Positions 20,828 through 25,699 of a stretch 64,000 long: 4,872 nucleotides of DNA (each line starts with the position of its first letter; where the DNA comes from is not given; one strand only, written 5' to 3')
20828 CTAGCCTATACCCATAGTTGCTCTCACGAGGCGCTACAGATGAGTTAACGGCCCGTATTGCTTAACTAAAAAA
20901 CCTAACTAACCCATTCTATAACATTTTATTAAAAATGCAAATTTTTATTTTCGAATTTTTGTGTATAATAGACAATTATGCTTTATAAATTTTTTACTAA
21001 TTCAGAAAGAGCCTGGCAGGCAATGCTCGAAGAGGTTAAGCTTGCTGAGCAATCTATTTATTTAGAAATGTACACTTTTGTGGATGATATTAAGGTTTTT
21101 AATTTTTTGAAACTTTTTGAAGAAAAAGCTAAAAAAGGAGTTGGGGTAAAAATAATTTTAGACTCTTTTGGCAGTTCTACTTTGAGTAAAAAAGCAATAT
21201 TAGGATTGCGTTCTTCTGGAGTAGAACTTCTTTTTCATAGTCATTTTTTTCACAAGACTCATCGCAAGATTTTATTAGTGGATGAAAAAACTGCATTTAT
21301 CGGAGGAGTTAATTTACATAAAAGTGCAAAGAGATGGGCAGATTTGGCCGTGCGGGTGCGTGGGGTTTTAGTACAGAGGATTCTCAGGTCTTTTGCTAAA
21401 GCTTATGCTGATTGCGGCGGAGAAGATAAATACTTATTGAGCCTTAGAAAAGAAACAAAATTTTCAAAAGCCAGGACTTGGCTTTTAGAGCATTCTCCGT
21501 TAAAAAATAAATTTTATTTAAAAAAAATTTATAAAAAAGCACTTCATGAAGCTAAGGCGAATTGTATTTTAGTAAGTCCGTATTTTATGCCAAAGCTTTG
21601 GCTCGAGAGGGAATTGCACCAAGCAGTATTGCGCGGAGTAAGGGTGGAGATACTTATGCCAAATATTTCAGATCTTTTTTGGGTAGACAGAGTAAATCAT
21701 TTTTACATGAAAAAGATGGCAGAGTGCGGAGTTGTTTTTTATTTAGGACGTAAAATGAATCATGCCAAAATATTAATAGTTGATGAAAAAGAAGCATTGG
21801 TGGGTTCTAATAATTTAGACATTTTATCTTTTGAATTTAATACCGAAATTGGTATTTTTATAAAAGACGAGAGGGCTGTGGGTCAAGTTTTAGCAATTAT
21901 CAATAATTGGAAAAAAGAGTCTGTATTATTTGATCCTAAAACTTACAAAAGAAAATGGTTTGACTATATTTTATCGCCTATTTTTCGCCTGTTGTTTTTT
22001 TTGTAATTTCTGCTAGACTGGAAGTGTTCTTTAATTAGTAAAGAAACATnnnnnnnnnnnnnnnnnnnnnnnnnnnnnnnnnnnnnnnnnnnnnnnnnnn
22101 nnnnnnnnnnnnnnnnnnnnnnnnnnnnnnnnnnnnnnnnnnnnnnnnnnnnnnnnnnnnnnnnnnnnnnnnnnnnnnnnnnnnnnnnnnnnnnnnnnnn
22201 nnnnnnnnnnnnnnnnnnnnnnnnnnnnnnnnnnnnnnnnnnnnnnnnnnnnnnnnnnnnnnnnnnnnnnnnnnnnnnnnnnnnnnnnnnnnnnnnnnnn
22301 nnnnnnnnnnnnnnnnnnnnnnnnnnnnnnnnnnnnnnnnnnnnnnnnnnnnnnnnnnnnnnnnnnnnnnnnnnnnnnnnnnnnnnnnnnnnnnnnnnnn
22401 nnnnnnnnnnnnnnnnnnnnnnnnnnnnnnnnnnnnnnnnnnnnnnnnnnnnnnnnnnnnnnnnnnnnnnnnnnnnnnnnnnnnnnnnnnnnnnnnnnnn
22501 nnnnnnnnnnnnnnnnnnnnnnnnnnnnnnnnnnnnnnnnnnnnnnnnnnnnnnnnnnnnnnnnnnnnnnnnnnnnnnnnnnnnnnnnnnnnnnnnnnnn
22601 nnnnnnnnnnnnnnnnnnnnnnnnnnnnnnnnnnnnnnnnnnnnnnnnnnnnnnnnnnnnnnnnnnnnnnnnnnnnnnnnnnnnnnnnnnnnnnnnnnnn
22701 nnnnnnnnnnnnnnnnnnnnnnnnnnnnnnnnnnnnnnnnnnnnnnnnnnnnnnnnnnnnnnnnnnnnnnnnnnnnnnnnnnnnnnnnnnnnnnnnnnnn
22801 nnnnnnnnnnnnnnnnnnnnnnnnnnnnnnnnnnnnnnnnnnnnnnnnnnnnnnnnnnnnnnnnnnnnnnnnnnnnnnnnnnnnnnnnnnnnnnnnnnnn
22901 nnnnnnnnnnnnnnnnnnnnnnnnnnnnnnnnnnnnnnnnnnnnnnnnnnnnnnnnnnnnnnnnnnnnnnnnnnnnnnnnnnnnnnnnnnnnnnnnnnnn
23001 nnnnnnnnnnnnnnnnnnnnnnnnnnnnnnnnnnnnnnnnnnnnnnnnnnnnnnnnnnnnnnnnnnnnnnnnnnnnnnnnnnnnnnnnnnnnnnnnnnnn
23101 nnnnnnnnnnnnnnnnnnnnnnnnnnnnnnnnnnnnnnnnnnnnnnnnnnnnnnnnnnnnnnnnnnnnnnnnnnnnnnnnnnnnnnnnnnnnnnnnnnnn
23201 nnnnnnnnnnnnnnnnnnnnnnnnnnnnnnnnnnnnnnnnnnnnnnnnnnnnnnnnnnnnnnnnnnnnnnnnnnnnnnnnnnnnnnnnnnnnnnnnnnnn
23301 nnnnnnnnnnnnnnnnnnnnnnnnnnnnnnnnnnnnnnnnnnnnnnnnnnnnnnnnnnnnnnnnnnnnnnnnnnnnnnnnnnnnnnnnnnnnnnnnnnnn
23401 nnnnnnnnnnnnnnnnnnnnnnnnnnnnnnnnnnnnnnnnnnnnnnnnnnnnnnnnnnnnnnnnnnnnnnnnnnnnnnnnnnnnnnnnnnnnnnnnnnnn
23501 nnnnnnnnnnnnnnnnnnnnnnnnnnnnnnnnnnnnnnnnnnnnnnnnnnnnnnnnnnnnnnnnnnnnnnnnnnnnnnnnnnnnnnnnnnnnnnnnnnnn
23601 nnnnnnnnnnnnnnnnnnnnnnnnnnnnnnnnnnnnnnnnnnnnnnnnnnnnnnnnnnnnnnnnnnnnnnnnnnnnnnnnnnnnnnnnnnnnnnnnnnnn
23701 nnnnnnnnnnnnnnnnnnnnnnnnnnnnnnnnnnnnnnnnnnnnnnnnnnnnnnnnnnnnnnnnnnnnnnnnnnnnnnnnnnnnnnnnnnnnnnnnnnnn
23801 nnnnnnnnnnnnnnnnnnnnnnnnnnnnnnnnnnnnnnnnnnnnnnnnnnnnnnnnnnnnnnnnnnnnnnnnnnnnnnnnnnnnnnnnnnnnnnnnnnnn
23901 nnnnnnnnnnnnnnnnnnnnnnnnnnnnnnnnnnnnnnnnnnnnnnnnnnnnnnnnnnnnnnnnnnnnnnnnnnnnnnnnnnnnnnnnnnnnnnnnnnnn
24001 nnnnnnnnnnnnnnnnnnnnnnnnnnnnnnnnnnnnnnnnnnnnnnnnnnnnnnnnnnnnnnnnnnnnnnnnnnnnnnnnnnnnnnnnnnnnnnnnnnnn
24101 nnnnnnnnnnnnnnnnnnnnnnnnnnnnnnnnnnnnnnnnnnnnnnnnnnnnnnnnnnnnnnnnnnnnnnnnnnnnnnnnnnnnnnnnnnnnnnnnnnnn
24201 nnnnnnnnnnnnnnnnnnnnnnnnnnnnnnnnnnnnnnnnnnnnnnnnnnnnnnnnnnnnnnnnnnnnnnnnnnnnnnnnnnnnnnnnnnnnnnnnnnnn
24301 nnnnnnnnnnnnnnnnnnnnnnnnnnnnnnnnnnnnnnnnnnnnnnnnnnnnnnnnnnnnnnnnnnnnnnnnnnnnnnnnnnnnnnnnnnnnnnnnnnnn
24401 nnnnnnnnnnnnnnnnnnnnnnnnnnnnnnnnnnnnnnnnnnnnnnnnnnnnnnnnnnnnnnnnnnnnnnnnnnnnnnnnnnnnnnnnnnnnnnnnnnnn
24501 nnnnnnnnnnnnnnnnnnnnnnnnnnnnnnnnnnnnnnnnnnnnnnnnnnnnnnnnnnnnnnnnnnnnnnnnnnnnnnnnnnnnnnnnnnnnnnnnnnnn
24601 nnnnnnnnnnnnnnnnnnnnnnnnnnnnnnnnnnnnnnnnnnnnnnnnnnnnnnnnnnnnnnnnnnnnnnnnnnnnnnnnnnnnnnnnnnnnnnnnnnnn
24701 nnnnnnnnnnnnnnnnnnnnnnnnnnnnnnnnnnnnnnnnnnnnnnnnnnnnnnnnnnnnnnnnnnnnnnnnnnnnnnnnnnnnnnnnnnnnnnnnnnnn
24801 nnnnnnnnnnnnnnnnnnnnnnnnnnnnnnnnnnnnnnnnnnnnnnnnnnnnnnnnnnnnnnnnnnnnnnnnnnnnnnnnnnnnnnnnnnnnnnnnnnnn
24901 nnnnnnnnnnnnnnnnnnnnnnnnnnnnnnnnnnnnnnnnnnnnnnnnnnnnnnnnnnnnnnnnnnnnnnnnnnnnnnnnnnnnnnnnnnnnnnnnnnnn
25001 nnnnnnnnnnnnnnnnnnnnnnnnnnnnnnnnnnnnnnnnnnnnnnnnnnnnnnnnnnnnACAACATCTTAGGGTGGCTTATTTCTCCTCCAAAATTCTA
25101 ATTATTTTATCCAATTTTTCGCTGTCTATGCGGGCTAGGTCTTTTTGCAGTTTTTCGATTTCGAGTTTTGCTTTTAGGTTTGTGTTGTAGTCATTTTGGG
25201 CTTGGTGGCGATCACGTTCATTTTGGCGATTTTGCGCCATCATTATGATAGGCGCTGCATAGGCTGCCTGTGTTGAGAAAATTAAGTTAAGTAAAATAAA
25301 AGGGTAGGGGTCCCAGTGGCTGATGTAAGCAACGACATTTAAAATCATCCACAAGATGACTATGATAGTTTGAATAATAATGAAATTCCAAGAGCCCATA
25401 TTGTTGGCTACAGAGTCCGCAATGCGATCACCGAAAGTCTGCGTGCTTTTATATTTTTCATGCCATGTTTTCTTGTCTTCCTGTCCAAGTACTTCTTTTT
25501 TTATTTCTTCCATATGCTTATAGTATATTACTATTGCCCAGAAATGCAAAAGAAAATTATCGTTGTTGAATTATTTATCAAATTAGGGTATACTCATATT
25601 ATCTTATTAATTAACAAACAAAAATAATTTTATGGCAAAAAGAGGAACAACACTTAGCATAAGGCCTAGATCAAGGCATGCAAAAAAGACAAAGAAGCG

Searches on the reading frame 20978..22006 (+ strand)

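Call 7: search_protein_families(library=pfam, proteins=[window:20978-22006:+], max_evalue=0.001)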
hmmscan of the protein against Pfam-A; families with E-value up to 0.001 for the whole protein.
window:20978-22006:+ (342 aa): 2 families
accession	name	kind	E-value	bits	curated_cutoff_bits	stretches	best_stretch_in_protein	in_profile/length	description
PF13091.12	PLDc_2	-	1.8e-37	128.5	27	2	186-309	2-129/132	PLD-like domain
PF00614.28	PLDc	-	6.1e-12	45.4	21.9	2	261-281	5-25/28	Phospholipase D Active site motif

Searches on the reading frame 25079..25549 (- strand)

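Call 8: search_protein_families(library=pfam, proteins=[window:25079-25549:-], max_evalue=0.001)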
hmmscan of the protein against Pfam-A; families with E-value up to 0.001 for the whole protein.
window:25079-25549:- (156 aa): 2 families
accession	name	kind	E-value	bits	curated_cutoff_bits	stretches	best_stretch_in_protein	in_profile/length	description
PF06210.16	DUF1003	-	3.4e-40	136.8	27.4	1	51-147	1-98/103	Protein of unknown function (DUF1003)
PF09586.16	YfhO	-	0.00034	19.6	28.5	1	49-143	392-487/835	Bacterial membrane protein YfhO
